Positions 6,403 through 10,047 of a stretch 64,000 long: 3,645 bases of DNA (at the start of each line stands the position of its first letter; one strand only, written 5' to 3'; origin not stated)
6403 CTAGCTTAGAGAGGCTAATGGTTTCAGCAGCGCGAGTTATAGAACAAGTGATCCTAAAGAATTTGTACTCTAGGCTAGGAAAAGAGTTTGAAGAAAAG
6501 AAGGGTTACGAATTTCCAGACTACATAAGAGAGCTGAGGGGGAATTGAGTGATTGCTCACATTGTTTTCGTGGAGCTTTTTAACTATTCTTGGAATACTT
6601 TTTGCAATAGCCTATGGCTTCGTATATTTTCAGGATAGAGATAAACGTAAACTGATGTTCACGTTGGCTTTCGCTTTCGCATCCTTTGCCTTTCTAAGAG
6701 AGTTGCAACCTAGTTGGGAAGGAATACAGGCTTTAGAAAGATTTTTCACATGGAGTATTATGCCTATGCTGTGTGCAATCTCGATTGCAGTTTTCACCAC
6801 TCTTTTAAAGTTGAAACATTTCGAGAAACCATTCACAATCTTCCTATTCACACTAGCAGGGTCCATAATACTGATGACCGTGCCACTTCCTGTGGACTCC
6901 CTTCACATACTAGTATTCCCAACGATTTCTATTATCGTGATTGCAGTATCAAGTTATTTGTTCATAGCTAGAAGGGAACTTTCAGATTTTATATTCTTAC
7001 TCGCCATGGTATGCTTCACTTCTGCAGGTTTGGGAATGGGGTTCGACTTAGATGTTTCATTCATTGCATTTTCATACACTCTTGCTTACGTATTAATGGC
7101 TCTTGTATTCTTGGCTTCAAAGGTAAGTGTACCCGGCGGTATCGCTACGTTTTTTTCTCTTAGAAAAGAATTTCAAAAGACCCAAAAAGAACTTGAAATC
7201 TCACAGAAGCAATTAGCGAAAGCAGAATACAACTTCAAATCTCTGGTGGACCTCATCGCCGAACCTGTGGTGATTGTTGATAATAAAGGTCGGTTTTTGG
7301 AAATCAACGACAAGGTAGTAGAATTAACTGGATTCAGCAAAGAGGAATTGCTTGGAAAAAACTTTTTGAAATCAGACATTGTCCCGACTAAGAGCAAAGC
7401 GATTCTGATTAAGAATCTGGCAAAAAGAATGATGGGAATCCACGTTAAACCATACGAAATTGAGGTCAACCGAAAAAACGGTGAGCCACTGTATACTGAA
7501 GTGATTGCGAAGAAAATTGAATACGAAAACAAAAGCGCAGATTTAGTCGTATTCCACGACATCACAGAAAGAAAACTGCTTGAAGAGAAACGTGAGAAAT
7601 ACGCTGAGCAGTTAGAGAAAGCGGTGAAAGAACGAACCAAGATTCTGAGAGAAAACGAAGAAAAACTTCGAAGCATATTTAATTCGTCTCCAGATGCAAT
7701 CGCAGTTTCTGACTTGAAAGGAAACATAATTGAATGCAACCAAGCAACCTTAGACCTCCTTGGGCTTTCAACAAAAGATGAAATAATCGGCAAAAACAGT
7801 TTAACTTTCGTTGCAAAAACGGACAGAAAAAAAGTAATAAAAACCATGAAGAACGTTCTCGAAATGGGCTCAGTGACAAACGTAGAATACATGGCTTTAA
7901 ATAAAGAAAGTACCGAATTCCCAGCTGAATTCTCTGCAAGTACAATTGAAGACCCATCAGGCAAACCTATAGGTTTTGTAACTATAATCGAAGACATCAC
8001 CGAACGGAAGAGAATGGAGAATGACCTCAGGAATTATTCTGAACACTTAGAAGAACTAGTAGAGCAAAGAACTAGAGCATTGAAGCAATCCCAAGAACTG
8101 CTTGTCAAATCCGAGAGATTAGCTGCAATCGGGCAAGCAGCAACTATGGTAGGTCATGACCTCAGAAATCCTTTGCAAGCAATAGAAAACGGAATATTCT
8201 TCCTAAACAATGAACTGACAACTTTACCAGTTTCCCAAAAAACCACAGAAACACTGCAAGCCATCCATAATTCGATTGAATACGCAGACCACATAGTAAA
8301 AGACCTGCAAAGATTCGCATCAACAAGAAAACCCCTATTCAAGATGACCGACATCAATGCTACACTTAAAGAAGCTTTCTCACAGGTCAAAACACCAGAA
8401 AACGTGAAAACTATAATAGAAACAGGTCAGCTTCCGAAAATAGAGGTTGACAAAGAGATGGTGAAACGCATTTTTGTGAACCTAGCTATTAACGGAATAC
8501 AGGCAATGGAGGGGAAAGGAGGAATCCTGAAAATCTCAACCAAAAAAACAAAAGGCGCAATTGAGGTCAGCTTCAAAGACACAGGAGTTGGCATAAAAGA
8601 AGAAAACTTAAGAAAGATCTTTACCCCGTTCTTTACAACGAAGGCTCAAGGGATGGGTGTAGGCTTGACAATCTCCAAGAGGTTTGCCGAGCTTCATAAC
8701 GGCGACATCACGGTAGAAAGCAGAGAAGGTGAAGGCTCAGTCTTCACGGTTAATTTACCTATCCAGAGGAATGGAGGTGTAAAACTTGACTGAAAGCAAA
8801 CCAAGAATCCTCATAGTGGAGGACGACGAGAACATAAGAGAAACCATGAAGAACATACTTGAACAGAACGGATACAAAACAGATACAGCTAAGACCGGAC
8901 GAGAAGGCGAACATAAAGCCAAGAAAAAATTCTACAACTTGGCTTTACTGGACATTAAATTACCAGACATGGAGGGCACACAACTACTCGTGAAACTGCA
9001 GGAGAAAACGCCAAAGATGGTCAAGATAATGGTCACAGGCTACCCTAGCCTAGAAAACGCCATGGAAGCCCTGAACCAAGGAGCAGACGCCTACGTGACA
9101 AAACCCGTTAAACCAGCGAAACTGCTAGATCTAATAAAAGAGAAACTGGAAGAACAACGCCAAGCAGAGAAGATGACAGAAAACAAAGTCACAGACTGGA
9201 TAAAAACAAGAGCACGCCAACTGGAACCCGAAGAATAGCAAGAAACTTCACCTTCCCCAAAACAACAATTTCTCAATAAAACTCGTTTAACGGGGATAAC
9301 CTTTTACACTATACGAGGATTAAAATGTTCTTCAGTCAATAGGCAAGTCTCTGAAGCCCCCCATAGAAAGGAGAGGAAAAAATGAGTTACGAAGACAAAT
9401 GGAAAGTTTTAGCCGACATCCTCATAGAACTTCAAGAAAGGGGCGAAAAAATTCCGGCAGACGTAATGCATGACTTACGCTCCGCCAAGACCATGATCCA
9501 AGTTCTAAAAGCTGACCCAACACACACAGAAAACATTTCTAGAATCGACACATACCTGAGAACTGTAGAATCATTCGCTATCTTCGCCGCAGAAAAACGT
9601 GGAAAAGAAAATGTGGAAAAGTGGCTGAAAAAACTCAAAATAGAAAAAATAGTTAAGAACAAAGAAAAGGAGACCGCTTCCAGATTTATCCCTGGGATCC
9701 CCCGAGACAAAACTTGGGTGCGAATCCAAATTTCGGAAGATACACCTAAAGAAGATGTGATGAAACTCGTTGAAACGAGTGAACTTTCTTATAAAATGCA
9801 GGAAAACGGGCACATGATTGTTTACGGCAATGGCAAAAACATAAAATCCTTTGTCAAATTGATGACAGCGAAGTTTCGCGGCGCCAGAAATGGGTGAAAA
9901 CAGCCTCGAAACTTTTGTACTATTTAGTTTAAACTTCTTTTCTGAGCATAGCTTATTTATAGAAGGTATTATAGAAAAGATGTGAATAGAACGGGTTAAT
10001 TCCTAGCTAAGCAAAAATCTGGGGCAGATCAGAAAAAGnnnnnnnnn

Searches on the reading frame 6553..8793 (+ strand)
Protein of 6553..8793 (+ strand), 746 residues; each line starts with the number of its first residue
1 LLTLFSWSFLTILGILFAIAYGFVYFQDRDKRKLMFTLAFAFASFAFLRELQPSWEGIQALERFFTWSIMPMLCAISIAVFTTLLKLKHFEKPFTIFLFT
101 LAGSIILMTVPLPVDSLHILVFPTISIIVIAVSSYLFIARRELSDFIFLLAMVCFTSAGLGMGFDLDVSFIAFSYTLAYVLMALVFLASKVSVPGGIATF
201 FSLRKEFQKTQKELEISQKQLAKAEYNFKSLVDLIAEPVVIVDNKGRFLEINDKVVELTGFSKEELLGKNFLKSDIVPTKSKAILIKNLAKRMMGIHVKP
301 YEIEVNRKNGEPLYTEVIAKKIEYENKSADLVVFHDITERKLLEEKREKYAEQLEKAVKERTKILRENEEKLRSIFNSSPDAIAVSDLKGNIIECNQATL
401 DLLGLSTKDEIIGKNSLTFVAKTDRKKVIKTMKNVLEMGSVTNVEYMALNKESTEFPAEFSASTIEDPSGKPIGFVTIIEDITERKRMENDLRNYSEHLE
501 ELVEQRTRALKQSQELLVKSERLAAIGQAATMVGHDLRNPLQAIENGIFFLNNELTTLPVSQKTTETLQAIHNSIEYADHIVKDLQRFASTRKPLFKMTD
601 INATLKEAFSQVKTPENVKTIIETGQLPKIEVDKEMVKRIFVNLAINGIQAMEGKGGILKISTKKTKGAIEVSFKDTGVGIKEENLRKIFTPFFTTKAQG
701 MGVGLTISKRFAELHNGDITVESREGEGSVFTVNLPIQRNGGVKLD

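Call 23: search_protein_families(library=pfam, proteins=[window:6553-8793:+], max_evalue=0.00001)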
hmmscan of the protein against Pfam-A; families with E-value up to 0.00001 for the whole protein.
window:6553-8793:+ (746 aa): 9 families
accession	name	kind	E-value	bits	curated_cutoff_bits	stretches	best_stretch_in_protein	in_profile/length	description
PF13426.13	PAS_9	-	3.5e-35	120.8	27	2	380-484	1-103/103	PAS domain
PF00989.32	PAS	-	9e-27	93.8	22.6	2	371-482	2-113/113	PAS fold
PF02518.31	HATPase_c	-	1.8e-23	83.5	26.4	1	633-738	2-110/111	Histidine kinase-, DNA gyrase B-, and HSP90-like ATPase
PF08448.16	PAS_4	-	2.5e-22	79.6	23.1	1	376-487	1-110/110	PAS fold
PF13188.13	PAS_8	-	8.9e-18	63.9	21.8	1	370-415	1-45/65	PAS domain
PF08447.18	PAS_3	-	1.2e-11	45.1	25.6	1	392-478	1-88/89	PAS fold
PF24820.1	Diguanyl_cycl_sensor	-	6.8e-10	39.3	28.1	0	231-313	1-87/109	Diguanylate cyclase-like sensor domain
PF00512.31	HisKA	-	1.2e-06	28.9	26.9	1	527-590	3-62/66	His Kinase A (phospho-acceptor) domain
PF12860.13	PAS_7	-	4.8e-06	27.1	27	0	379-489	4-114/115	PAS fold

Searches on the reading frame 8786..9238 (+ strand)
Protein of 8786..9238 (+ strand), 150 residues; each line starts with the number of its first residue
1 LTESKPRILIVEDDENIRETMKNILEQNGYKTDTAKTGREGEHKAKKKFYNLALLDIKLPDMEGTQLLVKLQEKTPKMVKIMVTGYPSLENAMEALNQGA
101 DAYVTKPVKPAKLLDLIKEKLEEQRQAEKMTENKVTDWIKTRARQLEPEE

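Call 23: search_protein_families(library=pfam, proteins=[window:8786-9238:+], max_evalue=0.00001)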
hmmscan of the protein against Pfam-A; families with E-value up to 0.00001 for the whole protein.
window:8786-9238:+ (150 aa): 1 family
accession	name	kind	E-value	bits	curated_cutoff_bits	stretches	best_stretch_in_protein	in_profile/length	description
PF00072.30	Response_reg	-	3.1e-28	98.6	30.2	1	8-117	1-110/111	Response regulator receiver domain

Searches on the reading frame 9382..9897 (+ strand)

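Call 23: search_protein_families(library=pfam, proteins=[window:9382-9897:+], max_evalue=0.00001)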
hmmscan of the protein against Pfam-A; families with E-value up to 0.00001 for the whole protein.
window:9382-9897:+ (171 aa): 1 family
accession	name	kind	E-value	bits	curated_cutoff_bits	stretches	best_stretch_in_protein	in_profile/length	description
PF23100.1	DUF2096_N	-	7e-15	55.7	26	1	4-89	2-88/96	DUF2096 N-terminal four-helical bundle domain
